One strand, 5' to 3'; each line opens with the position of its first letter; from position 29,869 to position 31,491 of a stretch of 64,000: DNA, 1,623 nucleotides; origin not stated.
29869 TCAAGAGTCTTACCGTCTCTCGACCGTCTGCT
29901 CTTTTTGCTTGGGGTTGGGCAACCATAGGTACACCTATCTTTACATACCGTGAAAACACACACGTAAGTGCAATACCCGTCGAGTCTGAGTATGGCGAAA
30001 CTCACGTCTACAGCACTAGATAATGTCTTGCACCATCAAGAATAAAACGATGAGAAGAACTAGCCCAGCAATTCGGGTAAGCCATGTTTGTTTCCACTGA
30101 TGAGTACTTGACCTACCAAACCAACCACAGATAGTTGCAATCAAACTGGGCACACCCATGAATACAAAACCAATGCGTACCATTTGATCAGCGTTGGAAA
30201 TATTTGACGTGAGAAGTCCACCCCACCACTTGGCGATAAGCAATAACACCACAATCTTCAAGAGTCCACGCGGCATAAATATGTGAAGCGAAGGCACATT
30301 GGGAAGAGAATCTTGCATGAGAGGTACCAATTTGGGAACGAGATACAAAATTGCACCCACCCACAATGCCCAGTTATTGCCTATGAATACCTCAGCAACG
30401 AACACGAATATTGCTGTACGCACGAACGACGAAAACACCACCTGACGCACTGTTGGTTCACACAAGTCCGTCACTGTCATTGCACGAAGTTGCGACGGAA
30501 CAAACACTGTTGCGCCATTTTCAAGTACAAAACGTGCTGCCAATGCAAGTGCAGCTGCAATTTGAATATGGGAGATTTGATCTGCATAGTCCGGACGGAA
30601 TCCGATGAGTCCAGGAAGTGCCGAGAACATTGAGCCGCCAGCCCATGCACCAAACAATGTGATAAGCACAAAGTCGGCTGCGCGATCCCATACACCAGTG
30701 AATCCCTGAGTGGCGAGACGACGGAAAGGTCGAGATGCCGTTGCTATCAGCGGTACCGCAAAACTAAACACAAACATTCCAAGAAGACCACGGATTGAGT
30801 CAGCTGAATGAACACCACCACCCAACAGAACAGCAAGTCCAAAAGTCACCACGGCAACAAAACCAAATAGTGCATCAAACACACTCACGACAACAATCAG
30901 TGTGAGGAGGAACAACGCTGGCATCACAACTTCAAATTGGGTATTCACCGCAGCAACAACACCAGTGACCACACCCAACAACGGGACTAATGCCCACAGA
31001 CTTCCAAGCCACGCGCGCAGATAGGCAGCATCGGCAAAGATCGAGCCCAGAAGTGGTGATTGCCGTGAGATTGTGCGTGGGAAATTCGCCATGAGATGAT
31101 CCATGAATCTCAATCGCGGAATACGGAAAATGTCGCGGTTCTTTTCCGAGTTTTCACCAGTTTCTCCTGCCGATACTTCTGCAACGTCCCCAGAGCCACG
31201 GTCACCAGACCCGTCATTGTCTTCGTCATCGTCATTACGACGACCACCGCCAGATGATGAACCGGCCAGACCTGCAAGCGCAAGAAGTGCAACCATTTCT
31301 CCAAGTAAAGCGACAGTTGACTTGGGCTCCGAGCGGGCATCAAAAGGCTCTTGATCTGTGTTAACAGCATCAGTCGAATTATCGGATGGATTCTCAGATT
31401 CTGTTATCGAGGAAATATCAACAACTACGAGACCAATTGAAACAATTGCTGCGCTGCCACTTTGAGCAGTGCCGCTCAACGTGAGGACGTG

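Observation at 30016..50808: One uninterrupted 20.8-kb ORF (6,930 codons) encoding a protease-headed, membrane-rooted surface megaprotein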

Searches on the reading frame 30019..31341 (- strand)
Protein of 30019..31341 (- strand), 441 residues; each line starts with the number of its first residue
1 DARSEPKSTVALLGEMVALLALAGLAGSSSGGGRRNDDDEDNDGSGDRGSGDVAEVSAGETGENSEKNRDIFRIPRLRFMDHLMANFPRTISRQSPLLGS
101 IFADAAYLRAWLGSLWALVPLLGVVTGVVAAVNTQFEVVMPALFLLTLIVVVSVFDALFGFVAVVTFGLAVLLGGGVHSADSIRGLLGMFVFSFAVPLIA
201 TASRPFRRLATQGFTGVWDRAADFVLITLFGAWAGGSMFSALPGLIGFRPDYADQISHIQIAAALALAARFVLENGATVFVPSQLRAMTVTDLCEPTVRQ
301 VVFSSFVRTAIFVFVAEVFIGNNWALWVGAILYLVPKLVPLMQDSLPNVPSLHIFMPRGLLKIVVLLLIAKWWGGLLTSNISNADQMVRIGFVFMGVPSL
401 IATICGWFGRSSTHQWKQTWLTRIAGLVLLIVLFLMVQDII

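Call 9: search_protein_families(library=pfam, proteins=[window:30019-31341:-], max_evalue=10)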
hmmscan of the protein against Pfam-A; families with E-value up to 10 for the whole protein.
window:30019-31341:- (441 aa): 0 families

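Call 10: find_homologous_proteins(query=window:30019-31341:-)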
Query window:30019-31341:- (441 aa): 137 proteins with E <= 0.001 among 8000 candidates; the best 120 are listed.
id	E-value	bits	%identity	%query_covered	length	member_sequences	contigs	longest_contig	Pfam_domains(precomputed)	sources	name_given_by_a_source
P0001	6.0e-249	844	89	93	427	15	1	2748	-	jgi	jgi:hypothetical protein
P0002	2.1e-242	823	87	93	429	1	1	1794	-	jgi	jgi:hypothetical protein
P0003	1.9e-216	737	75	100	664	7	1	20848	-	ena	-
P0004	1.1e-173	596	82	75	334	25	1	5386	-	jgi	jgi:hypothetical protein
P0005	3.8e-156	539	56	100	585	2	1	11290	-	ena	-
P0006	5.2e-155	535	55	100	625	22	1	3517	-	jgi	jgi:hypothetical protein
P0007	5.5e-154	531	54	100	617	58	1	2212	-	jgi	jgi:hypothetical protein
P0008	6.8e-154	531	54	100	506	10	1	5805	-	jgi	jgi:hypothetical protein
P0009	2.5e-152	526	54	100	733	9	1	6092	-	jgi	jgi:hypothetical protein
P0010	5.2e-152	525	53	100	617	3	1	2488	-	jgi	jgi:hypothetical protein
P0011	6.3e-152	525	54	100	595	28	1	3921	-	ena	-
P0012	1.1e-151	524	53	99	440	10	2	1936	-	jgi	jgi:hypothetical protein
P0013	4.1e-151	522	54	96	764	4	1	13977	-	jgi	-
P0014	4.3e-151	522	53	100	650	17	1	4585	-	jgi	jgi:hypothetical protein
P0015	1.4e-150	520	54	98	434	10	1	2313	-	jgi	jgi:hypothetical protein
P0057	3.2e-130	453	54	83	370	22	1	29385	-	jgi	jgi:hypothetical protein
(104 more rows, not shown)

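Call 16: find_related_loci(query=A1, collection=genome_contigs, flank=10000)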
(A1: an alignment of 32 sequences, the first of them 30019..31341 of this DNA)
Query A1 (441 aa) in genome_contigs; peptide patterns used: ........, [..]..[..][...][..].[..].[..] (x = any residue, [..] = any of these).
129 stretches matched a pattern; 56 encode a relative of the query (tblastn E <= 1e-3); 56 distinct loci.
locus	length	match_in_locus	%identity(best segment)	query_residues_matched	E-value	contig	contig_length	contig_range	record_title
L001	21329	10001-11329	88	1-441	0e+0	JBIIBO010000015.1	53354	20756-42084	MAG: Ilumatobacteraceae bacterium isolate ME2000-06-20pf_3300042868_group1_bin245 Rohwer_bin48_scaffold_356_c1, whole ge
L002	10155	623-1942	54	1-441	1e-152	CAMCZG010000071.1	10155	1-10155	MAG: Bifidobacterium breve isolate ME-08apr19-267 genome assembly, contig: ME-08apr19-C14424, whole genome shotgun seque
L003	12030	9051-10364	52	1-441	1e-147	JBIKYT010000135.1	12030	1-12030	MAG: Ilumatobacteraceae bacterium isolate ME2015-10-15_3300034096_group6_bin169 Rohwer_bin30_scaffold_3528_c1, whole gen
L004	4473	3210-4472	54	1-422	3e-150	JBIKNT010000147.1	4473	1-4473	MAG: Ilumatobacteraceae bacterium isolate ME2014-10-05_3300035664_group5_bin93 Rohwer_bin36_scaffold_17917_c1, whole gen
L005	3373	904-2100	54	34-437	9e-151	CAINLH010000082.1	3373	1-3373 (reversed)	MAG: uncultured Acidimicrobium sp. isolate Erken-D10_bin-0455 genome assembly, contig: bin-0455:082/367, whole genome sh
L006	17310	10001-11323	51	1-440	9e-145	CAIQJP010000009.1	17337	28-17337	MAG: uncultured actinobacterium isolate Kiruna3_bin-4227 genome assembly, contig: bin-4227:009/165, whole genome shotgun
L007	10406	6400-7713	52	1-441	1e-143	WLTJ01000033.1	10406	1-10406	MAG: Actinomycetota bacterium isolate UFOp-RH-9nov16-395 RH-9nov16-395-c33, whole genome shotgun sequence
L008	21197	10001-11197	52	34-437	9e-142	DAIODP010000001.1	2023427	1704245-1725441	MAG TPA_asm: Ilumatobacteraceae bacterium isolate CTOTU2216 NODE_1_length_2023427_cov_21.624439, whole genome shotgun se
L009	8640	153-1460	52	4-441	2e-140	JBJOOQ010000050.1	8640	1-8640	MAG: Actinomycetota bacterium isolate umpqua_2019_sw_WHONDRS-S19S_0079_F_bin.9 scaffold_1834, whole genome shotgun seque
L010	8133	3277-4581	52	5-441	6e-139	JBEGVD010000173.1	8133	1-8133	MAG: Actinomycetota bacterium isolate riogrande_2019_sw_WHONDRS-S19S_0066_B_bin.117 scaffold_1124683, whole genome shotg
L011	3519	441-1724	51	1-441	2e-141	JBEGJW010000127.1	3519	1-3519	MAG: Actinomycetota bacterium isolate NASQAN2015_172_F_bin.11 scaffold_3842, whole genome shotgun sequence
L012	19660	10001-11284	51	1-441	7e-137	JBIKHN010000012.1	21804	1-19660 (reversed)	MAG: Ilumatobacteraceae bacterium isolate ME2014-05-23_3300033995_group5_bin75 Rohwer_bin92_scaffold_381_c1, whole genom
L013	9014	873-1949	53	69-429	3e-133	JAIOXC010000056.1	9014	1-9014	MAG: Ilumatobacteraceae bacterium isolate Tobar12.5m-G6 Tobar12-5m-C4867, whole genome shotgun sequence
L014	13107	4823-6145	53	1-441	4e-156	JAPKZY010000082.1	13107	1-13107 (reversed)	MAG: Actinomycetota bacterium isolate LacPavin_0920_WC57_MAG_51_13 LacPavin_0920_WC57_scaffold_51660, whole genome shotg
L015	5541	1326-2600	46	1-437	3e-120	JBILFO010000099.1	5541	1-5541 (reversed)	MAG: Ilumatobacteraceae bacterium isolate ME2016-08-30_3300044843_group7_bin109 Rohwer_bin45_scaffold_16840_c1, whole ge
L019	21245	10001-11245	47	1-432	5e-113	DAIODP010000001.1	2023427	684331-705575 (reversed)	MAG TPA_asm: Ilumatobacteraceae bacterium isolate CTOTU2216 NODE_1_length_2023427_cov_21.624439, whole genome shotgun se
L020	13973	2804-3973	48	49-440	3e-112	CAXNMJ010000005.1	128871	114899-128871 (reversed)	MAG: Ilumatobacteraceae bacterium isolate ZE-03apr19-LR-44 genome assembly, contig: ZE-03apr19-LR-C269, whole genome sho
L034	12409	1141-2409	46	1-426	3e-102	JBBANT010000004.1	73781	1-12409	MAG: Ilumatobacteraceae bacterium isolate EUL_122 ctg4-EUL_122, whole genome shotgun sequence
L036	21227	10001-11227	40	36-441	1e-98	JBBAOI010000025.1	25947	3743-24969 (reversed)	MAG: Limnohabitans sp. isolate EUL_137 ctg25-EUL_137, whole genome shotgun sequence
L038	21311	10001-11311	41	7-441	6e-97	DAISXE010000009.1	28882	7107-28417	MAG TPA_asm: Ilumatobacteraceae bacterium isolate CTOTU6303 NODE_431_length_28882_cov_11.718909, whole genome shotgun se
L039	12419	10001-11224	39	28-441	9e-96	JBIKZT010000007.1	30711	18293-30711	MAG: Ilumatobacteraceae bacterium isolate ME2016-04-29_3300042297_group7_bin22 Rohwer_bin71_scaffold_94_c1, whole genome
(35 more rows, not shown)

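Call 18: predict_structure(alignment_id=A1)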
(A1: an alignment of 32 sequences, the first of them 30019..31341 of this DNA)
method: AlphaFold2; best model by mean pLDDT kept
length: 441 residues; sequences in the alignment: 32
mean_pLDDT: 69.1   pTM: 0.69
mean pLDDT of the five models: 69.1, 69.1, 66.4, 64.5, 61.5
residues with pLDDT >= 90: 11; 70-90: 242; 50-70: 136; < 50: 52
segments of 3 or more residues with pLDDT < 50: 25-67, 205-210
pLDDT, mean of each block of 10 residues (from residue 1): 55 59 46 27 27 25 42 66 67 68 74 80 90 87 87 86 89 85 79 71 51 63 76 80 74 84 88 79 69 67 78 72 76 75 69 65 71 76 72 72 70 57 72 72 64
secondary structure, 60 per line:
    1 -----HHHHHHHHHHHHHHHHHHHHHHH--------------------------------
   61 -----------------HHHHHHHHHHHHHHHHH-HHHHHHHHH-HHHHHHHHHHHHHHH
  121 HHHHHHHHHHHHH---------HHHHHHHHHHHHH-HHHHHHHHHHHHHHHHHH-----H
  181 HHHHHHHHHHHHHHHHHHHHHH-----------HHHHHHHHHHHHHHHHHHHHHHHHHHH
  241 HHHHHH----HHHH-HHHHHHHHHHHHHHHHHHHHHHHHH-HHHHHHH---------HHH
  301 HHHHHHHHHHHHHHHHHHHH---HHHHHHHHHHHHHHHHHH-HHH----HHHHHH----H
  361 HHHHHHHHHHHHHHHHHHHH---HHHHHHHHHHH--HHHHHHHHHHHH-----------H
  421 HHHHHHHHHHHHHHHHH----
elements in order: H6-28 H78-94 H96-104 H106-133 H143-155 H157-174 H180-202 H214-246 H251-254 H256-280 H282-288 H298-320 H324-341 H350-355 H360-380 H384-394 H397-408 H420-437

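Call 20: search_solved_structures(query=A1, max_evalue=10)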
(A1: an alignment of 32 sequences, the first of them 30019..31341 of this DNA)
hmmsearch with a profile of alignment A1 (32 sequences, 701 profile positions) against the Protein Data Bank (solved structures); distinct sequences matched with E-value up to 10: 5.
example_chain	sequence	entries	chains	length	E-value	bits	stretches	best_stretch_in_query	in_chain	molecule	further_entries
8yke_A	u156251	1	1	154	0.4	12.1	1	217-268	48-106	YSIRK signal domain/LPXTG anchor domain surface protein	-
6spd_S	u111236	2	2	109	0.65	11.4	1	275-352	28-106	50S ribosomal protein L22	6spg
6spb_S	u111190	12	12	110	0.7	11.3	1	275-352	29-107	50S ribosomal protein L22 | Large ribosomal subunit protein uL22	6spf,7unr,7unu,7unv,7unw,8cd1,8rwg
6nz0_Z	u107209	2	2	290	1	10.8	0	221-282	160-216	Dyslexia-associated protein KIAA0319-like protein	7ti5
6s5y_A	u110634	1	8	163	1.9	9.8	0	220-267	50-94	Group B streptococcal R4 surface protein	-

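Call 21: fold_search(model_id=the predicted structure, library=pdb)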
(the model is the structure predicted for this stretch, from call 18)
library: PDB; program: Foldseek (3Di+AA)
matches with E <= 10: 115; with E <= 0.001: 0
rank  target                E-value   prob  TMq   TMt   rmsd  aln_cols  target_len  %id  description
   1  9jrm                  2.2e-01  0.20  0.16  0.17  21.8       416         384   14  outward-open hSLC19A1 + 2'3'-CDAS (released 2025-02-26)
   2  5oxk                  3.5e-01  0.10  0.12  0.12  23.1       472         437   11  PepTSt in complex with dipeptide Ala-Gln (released 2018-02-21)
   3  3org_A                4.1e-01  0.12  0.13  0.11  19.9       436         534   13  Crystal Structure of a eukaryotic CLC transporter (released 2010-10-06)
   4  9jrl                  4.5e-01  0.21  0.18  0.20  20.2       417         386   12  outward-open hSLC19A1 + PT523 (released 2025-02-26)
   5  6ob6_A                6.9e-01  0.18  0.18  0.20  21.1       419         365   14  Human equilibrative nucleoside transporter-1, S-(4-nitrobenzyl)-6-thioinosine bound, merohedrally twinned (released 2019-07-03)
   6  7phq_B                7.8e-01  0.09  0.14  0.15  22.8       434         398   11  Structure of homo-dimeric Staphylococcus capitis divalent metal ion transporter (DMT) by NabFab-fiducial assisted cryo (released 2021-09-01)
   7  9joz                  8.1e-01  0.08  0.12  0.13  20.7       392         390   12  outward-open hSLC19A1 (released 2025-02-26)
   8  6hum_B                8.5e-01  0.18  0.19  0.18  23.5       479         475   13  Structure of the photosynthetic complex I from Thermosynechococcus elongatus (released 2019-01-09)
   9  5c65_A                1.0e+00  0.06  0.12  0.12  22.2       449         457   13  Structure of the human glucose transporter GLUT3 / SLC2A3 (released 2015-07-08)
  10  9p86_R                1.1e+00  0.08  0.11  0.15  24.2       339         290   12  NTSR1-G11-NTS(8-13) Complex in the Canonical, AHD Open State (C-Open-Apo) (released 2026-03-25)
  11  7spt                  1.1e+00  0.09  0.14  0.14  21.1       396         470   13  Crystal structure of exofacial state human glucose transporter GLUT3 (released 2022-05-18)
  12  4d2c                  1.1e+00  0.08  0.12  0.13  22.3       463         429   13  Structure of a di peptide bound POT family peptide transporter (released 2014-06-25)
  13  8xv2                  1.2e+00  0.16  0.20  0.22  18.0       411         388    8  Thiamine-bound human SLC19A3 (released 2024-03-27)
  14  6j6f_A                1.2e+00  0.08  0.11  0.14  21.7       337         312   10  Ligand binding domain 1 and 2 of Talaromyces marneffei Mp1 protein (released 2019-03-06)
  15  6d0n_B                1.2e+00  0.08  0.13  0.14  21.4       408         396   14  Crystal structure of a CLC-type fluoride/proton antiporter, V319G mutant (released 2018-07-04)
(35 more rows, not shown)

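Call 22: search_protein_families(library=pfam, proteins=[L019:6224-11263:+, L020:866-3985:+, L034:409-2463:+, L036:8729-11230:+, L038:7802-11314:+, L039:3845-11227:+], max_evalue=0.01)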
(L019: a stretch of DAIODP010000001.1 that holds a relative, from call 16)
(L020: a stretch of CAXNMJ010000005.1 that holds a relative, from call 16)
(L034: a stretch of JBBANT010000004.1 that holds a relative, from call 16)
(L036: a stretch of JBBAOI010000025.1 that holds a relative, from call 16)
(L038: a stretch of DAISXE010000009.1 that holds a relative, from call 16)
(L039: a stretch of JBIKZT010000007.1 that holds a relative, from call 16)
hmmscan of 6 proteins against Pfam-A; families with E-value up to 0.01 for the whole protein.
L019:6224-11263:+ (1680 aa): 6 families
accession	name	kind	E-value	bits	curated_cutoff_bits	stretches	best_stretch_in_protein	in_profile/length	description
PF01833.30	TIG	-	1.1e-15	57.8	20.9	1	581-662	1-84/84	IPT/TIG domain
PF19077.6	Big_13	-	4.2e-09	37.3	27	1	671-765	6-101/102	Bacterial Ig-like domain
PF00041.27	fn3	-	7.1e-06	26.6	25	1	491-574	2-83/84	Fibronectin type III domain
PF16323.11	DUF4959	-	1.2e-05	26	32.9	1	485-576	15-106/106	Domain of unknown function (DUF4959)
PF21722.4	Gly_rich_2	-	0.00034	21.1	24.3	1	109-317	5-202/226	Glycine-rich domain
PF24489.1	Ig_J_second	-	0.00064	20.2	27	1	399-467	19-85/105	Tip attachment protein J second Ig-like domain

L020:866-3985:+ (1040 aa): 1 family
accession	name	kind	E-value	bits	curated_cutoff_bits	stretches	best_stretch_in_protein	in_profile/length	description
PF13753.12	SWM_repeat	-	8.3e-13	48.8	27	1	68-147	2-85/86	Putative flagellar system-associated repeat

L034:409-2463:+ (685 aa): 0 families

L036:8729-11230:+ (834 aa): 0 families

L038:7802-11314:+ (1171 aa): 3 families
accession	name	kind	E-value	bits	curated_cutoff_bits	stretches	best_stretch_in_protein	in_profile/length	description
PF19077.6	Big_13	-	6.9e-15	55.8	27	1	417-514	4-101/102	Bacterial Ig-like domain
PF12810.13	ALK_LTK_GRD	-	2.1e-10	41.5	24.5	1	110-310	12-200/243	ALK/LTK, Glycine-rich domain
PF21722.4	Gly_rich_2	-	2.3e-05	24.9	24.3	1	97-321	6-215/226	Glycine-rich domain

L039:3845-11227:+ (2461 aa): 5 families
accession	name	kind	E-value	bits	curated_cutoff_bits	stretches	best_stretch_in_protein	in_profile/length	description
PF19076.6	CshA_repeat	-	1.8e-29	102.8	27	5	1474-1564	5-92/103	Surface adhesin CshA repetitive domain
PF19077.6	Big_13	-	1.3e-17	64.6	27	2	1686-1782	6-102/102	Bacterial Ig-like domain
PF12810.13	ALK_LTK_GRD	-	4.9e-16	59.9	24.5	3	745-958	9-203/243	ALK/LTK, Glycine-rich domain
PF17963.7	Big_9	-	3e-08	34.9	23.6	3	1017-1121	3-89/89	Bacterial Ig domain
PF17892.7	Cadherin_5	-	9.7e-05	22.6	26.5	1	1528-1576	52-98/98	Cadherin-like domain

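Call 51: search_protein_representatives(alignment_id=A3)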
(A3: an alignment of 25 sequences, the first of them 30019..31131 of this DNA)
Query: 25 sequences, 737 profile positions. Proteins with E-value up to 0.001 (for the whole library): 4626; up to 1e-10: 1814; up to 1e-30: 544. The best 150 are listed.
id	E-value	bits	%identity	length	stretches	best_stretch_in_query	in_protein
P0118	0.0e+00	1057.8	-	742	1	2-736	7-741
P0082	0.0e+00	1041.5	-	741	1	2-736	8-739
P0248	2.2e-253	859.3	-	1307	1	3-736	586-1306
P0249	8.8e-253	857.3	-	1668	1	3-736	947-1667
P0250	4.7e-231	785.5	-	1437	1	157-736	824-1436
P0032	1.0e-223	761.2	-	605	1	187-736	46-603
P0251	3.2e-222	756.3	-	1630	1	130-730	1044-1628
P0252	6.4e-217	738.7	-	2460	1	95-736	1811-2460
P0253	4.4e-216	736.0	-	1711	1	87-735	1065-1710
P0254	4.8e-216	735.9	-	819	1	169-735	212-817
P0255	1.8e-215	733.9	-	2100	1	58-736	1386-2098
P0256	2.8e-215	733.3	-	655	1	97-735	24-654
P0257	1.0e-206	705.0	-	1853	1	169-736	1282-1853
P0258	1.1e-206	704.9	-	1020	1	51-736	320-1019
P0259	2.3e-206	703.8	-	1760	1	90-736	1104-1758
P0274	4.2e-136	471.5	-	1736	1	329-734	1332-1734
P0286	8.3e-127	440.8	-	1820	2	324-736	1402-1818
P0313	2.6e-110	386.3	-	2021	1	213-733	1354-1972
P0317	2.6e-109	383.0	-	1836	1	212-733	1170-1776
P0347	4.1e-104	365.8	-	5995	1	162-728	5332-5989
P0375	4.5e-97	342.5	-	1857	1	210-735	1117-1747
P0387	1.7e-93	330.7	-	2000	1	139-728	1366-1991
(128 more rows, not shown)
